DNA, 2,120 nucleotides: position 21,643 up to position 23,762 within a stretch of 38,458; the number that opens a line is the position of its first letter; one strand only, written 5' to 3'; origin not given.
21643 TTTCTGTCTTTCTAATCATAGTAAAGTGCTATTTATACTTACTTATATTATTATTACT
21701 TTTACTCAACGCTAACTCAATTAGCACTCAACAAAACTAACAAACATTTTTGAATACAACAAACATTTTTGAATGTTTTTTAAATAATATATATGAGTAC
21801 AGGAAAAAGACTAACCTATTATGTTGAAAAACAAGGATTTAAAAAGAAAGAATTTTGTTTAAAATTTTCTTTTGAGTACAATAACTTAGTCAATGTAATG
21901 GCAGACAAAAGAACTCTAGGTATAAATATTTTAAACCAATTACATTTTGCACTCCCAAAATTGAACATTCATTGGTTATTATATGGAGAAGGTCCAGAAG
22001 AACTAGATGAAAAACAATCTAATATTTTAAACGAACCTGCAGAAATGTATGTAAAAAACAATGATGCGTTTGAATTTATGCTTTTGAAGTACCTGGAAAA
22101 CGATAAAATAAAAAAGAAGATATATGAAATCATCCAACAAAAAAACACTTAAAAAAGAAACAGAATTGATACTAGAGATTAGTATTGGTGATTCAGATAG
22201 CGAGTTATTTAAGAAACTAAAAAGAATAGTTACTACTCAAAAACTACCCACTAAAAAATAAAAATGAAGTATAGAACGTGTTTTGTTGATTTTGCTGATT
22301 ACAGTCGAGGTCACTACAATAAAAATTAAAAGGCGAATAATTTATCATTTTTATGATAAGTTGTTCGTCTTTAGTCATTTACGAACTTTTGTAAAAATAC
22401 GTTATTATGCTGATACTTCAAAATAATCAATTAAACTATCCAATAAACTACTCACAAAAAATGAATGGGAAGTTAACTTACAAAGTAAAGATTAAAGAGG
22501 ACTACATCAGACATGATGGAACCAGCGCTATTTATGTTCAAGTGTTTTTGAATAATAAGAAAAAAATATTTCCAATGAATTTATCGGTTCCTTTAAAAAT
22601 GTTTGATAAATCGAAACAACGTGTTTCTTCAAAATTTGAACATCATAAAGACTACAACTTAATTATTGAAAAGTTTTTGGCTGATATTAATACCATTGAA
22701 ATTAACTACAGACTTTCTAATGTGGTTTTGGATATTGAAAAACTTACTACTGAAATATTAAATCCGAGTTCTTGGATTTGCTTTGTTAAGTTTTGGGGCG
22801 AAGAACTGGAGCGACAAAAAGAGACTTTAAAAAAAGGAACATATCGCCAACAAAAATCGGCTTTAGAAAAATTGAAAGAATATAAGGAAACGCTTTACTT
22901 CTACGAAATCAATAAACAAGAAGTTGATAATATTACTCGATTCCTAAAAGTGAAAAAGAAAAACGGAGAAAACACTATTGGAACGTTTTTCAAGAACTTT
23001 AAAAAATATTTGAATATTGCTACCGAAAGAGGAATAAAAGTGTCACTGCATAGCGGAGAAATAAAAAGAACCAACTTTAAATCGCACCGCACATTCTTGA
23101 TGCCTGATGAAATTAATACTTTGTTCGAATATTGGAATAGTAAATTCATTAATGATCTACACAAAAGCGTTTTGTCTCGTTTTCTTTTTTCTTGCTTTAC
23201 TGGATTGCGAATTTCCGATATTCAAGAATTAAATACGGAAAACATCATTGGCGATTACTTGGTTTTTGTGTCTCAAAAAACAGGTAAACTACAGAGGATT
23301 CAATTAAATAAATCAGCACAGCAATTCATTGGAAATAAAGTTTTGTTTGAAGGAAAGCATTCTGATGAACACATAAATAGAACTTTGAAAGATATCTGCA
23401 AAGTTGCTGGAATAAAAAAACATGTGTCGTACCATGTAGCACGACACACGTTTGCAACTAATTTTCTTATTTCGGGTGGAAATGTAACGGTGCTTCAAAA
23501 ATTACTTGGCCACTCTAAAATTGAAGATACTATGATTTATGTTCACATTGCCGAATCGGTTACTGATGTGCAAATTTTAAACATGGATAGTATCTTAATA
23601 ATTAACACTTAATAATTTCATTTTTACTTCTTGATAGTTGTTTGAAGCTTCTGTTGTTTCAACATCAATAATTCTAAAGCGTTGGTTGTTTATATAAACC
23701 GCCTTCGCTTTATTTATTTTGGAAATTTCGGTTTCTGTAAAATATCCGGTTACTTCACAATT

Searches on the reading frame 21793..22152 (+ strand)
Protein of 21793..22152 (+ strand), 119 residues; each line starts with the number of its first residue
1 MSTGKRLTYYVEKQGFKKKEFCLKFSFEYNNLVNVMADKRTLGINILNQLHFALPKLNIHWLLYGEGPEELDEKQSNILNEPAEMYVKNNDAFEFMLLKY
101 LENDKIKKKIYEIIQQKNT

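Call 11: search_protein_families(library=phrogs, proteins=[window:21793-22152:+], max_evalue=0.001)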
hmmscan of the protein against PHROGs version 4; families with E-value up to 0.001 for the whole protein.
window:21793-22152:+ (119 aa): 1 family
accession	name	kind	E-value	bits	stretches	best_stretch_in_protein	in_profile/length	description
phrog_2328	-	transcription regulation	2.1e-05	25.3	1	4-77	17-92/128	transcriptional repressor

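Call 12: search_protein_families(library=pfam, proteins=[window:21793-22152:+], max_evalue=0.01)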
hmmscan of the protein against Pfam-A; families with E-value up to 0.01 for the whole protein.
window:21793-22152:+ (119 aa): 0 families

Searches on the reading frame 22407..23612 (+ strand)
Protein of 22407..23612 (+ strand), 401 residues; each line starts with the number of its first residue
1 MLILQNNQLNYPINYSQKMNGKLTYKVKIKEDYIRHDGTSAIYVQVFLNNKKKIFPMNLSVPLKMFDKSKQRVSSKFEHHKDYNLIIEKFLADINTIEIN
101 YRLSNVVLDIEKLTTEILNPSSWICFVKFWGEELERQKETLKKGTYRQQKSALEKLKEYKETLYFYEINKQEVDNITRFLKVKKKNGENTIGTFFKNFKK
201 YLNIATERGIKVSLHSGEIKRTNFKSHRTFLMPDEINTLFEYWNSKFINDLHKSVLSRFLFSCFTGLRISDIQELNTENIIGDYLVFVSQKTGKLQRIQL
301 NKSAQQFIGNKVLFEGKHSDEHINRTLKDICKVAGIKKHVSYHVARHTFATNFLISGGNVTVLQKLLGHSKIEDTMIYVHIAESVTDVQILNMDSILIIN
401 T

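Call 11: search_protein_families(library=phrogs, proteins=[window:22407-23612:+], max_evalue=0.001)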
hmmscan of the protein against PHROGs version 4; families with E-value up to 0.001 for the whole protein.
window:22407-23612:+ (401 aa): 7 families
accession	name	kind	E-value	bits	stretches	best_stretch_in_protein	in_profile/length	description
phrog_1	-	integration and excision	1.4e-35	124.6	1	120-390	160-444/611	integrase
phrog_216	-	integration and excision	3.3e-32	112.8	1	226-395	51-238/301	integrase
phrog_7269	-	integration and excision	1.1e-14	55.1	1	321-387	11-75/89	integrase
phrog_7685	-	integration and excision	6e-08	33.5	1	318-387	162-229/240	integrase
phrog_23271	-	unknown function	1.7e-05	25.7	1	339-389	8-53/67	-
phrog_34557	-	integration and excision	7.8e-05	23.5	1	319-385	106-170/183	integrase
phrog_7244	-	integration and excision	0.00022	21.6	1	95-301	46-244/263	integrase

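Call 20: search_protein_families(library=pfam, proteins=[window:22407-23612:+], max_evalue=0.01)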
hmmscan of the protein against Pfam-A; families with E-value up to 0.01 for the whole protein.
window:22407-23612:+ (401 aa): 3 families
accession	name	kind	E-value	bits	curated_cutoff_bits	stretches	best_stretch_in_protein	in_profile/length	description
PF00589.27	Phage_integrase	-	7.7e-21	75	27.1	1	230-383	2-170/172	Phage integrase family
PF13102.12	Phage_int_SAM_5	-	2.1e-13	50.9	22.3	1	126-210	2-87/98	Phage integrase SAM-like domain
PF17293.8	Arm-DNA-bind_5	-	3.3e-07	31.2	22.6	1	28-113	2-86/87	Arm DNA-binding domain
